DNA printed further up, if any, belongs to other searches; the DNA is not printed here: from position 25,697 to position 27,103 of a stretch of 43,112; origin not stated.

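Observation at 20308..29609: ECF-sigma/ZAS-anti-sigma-headed envelope operon with three paralogous CsgG/LpoB-like modules and a giant Asp-box protein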

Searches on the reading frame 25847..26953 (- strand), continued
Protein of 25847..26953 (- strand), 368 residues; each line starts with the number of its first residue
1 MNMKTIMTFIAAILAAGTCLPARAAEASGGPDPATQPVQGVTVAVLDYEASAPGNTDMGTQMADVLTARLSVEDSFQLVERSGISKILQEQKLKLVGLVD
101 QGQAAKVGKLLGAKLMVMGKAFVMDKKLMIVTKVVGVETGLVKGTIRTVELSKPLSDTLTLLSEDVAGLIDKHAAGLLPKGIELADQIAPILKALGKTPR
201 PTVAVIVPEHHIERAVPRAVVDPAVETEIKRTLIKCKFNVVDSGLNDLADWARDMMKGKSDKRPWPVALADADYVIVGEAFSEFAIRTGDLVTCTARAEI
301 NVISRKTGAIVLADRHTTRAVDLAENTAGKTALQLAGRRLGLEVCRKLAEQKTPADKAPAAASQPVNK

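Call 35: fold_search(model_id=the predicted structure, library=pdb)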
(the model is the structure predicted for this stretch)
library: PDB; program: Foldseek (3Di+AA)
matches with E <= 10: 1459; with E <= 0.001: 77
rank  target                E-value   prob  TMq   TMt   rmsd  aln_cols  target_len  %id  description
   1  4uv2_N                3.2e-07  1.00  0.27  0.40  10.7       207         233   12  Structure of the curli transport lipoprotein CsgG in a non-lipidated, pre-pore conformation (released 2014-09-24)
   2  8z5n_0                3.2e-07  1.00  0.28  0.29  15.6       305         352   13  Cryo-EM structure of the LPHT ring (released 2025-10-22)
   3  4uv2_O                5.7e-07  1.00  0.23  0.36  10.7       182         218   10  Structure of the curli transport lipoprotein CsgG in a non-lipidated, pre-pore conformation (released 2014-09-24)
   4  4uv2_J                6.4e-07  1.00  0.24  0.36  10.5       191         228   11  Structure of the curli transport lipoprotein CsgG in a non-lipidated, pre-pore conformation (released 2014-09-24)
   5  4uv2_F                7.7e-07  1.00  0.23  0.34  11.0       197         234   11  Structure of the curli transport lipoprotein CsgG in a non-lipidated, pre-pore conformation (released 2014-09-24)
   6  4uv2_B                8.2e-07  1.00  0.25  0.36  10.9       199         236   12  Structure of the curli transport lipoprotein CsgG in a non-lipidated, pre-pore conformation (released 2014-09-24)
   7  4uv2_D                1.6e-06  1.00  0.23  0.34  12.0       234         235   12  Structure of the curli transport lipoprotein CsgG in a non-lipidated, pre-pore conformation (released 2014-09-24)
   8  4uv2_I                2.1e-06  1.00  0.26  0.39  10.7       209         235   11  Structure of the curli transport lipoprotein CsgG in a non-lipidated, pre-pore conformation (released 2014-09-24)
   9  4uv2_A                2.4e-06  1.00  0.23  0.33  11.6       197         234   13  Structure of the curli transport lipoprotein CsgG in a non-lipidated, pre-pore conformation (released 2014-09-24)
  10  4uv2_P                2.5e-06  1.00  0.25  0.40  10.4       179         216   11  Structure of the curli transport lipoprotein CsgG in a non-lipidated, pre-pore conformation (released 2014-09-24)
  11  4uv2_E                2.7e-06  1.00  0.22  0.32  11.1       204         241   10  Structure of the curli transport lipoprotein CsgG in a non-lipidated, pre-pore conformation (released 2014-09-24)
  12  4uv2_M                2.8e-06  1.00  0.25  0.39  10.4       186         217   12  Structure of the curli transport lipoprotein CsgG in a non-lipidated, pre-pore conformation (released 2014-09-24)
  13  4q6l                  3.0e-06  1.00  0.25  0.61   6.3       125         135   17  LpoB C-terminal domain from Salmonella enterica (Native) (released 2014-05-14)
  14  4uv2_G                4.3e-06  1.00  0.23  0.33  11.5       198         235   13  Structure of the curli transport lipoprotein CsgG in a non-lipidated, pre-pore conformation (released 2014-09-24)
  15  6l7a_A                6.1e-06  1.00  0.24  0.34  15.2       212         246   11  CsgFG complex in Curli biogenesis system (released 2020-01-15)
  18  2ivz_A                1.5e-05  1.00  0.27  0.25   4.3       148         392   16  Structure of TolB in complex with a peptide of the colicin E9 T- domain (released 2006-08-16)
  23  4q6z_A                2.6e-05  1.00  0.25  0.59   6.0       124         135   17  LpoB C-terminal domain from Escherichia coli (released 2014-05-14)
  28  1c5k                  3.1e-05  1.00  0.28  0.26   4.3       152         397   18  THE STRUCTURE OF TOLB, AN ESSENTIAL COMPONENT OF THE TOL-DEPENDENT TRANSLOCATION SYSTEM AND ITS INTERACTIONS WITH THE TR (released 2000-12-06)
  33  2ivz_C                7.0e-05  1.00  0.27  0.25   4.5       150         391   16  Structure of TolB in complex with a peptide of the colicin E9 T- domain (released 2006-08-16)
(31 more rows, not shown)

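Call 36: find_related_loci(query=A1, collection=genome_contigs, flank=10000)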
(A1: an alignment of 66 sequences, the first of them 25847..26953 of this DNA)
Query A1 (368 aa) in genome_contigs; peptide patterns used: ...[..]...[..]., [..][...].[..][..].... (x = any residue, [..] = any of these).
211 stretches matched a pattern; 162 encode a relative of the query (tblastn E <= 1e-3); the best 80 are kept; 80 distinct loci.
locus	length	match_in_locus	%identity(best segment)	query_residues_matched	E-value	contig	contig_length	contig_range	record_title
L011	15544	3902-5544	81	2-368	0e+0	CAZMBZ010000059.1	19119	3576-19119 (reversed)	MAG TPA_asm: uncultured Planctomycetaceae bacterium isolate binchicken_co181_571 genome assembly, contig: NODE_4592_leng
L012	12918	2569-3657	66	8-365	2e-150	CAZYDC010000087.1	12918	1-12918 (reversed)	MAG TPA_asm: uncultured Planctomycetaceae bacterium isolate binchicken_co3_550 genome assembly, contig: NODE_15693_lengt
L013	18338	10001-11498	68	3-350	1e-138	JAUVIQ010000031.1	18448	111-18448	MAG: Planctomycetales bacterium isolate CSMAG_432 CSMAG_432_k127_4338748_length_18448_cov_16.0000, whole genome shotgun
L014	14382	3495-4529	64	3-354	3e-137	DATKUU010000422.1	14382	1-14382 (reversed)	MAG TPA_asm: Phycisphaerae bacterium isolate SMAG_U14115 k141_548077, whole genome shotgun sequence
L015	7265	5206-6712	68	3-355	5e-136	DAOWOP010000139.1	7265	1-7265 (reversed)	MAG TPA_asm: Planctomycetales bacterium isolate CSMAG_3057 CSMAG_3057_k141_3229_length_7265_cov_40.2892, whole genome sh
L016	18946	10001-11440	65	42-361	4e-131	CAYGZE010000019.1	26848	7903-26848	MAG TPA_asm: uncultured Anaerolineales bacterium isolate ERP119294_co1_415 genome assembly, contig: NODE_2059_length_268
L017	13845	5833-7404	60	6-365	7e-130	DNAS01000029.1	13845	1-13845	MAG TPA_asm: Phycisphaerales bacterium isolate UBA12270 contig_7765, whole genome shotgun sequence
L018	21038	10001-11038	61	14-360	7e-127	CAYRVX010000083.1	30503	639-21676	MAG TPA_asm: uncultured Planctomycetaceae bacterium isolate SRP068000_co1_610 genome assembly, contig: NODE_1674_length_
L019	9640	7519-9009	62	31-365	5e-126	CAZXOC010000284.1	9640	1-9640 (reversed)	MAG TPA_asm: uncultured Planctomycetaceae bacterium isolate SRP068000_co1_356 genome assembly, contig: NODE_13766_length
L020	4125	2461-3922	64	41-351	3e-127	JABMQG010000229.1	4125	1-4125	MAG: Planctomycetota bacterium isolate bin.536 k141_2898831, whole genome shotgun sequence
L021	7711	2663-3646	61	27-366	3e-123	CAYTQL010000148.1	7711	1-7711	MAG TPA_asm: uncultured Planctomycetaceae bacterium isolate SRP141376_co4_120 genome assembly, contig: NODE_15348_length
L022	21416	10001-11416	61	6-368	3e-120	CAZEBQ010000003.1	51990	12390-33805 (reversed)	MAG TPA_asm: uncultured Anaerolineales bacterium isolate binchicken_co211_250 genome assembly, contig: NODE_338_length_5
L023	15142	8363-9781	60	42-368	3e-118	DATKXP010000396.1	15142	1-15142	MAG TPA_asm: Phycisphaerae bacterium isolate SMAG_U14195 k141_2883153, whole genome shotgun sequence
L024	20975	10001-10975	56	33-357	8e-108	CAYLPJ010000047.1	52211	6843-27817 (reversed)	MAG TPA_asm: uncultured Planctomycetaceae bacterium isolate SRP141376_co2_254 genome assembly, contig: NODE_1560_length_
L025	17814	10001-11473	59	11-357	5e-116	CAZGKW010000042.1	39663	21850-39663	MAG TPA_asm: uncultured Anaerolineales bacterium isolate binchicken_co17_275 genome assembly, contig: NODE_2940_length_3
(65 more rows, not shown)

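Call 67: search_protein_families(library=padloc, proteins=[window:25847-26953:-], max_evalue=0.01)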
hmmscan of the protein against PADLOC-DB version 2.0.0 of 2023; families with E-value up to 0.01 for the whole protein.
window:25847-26953:- (368 aa): 0 families
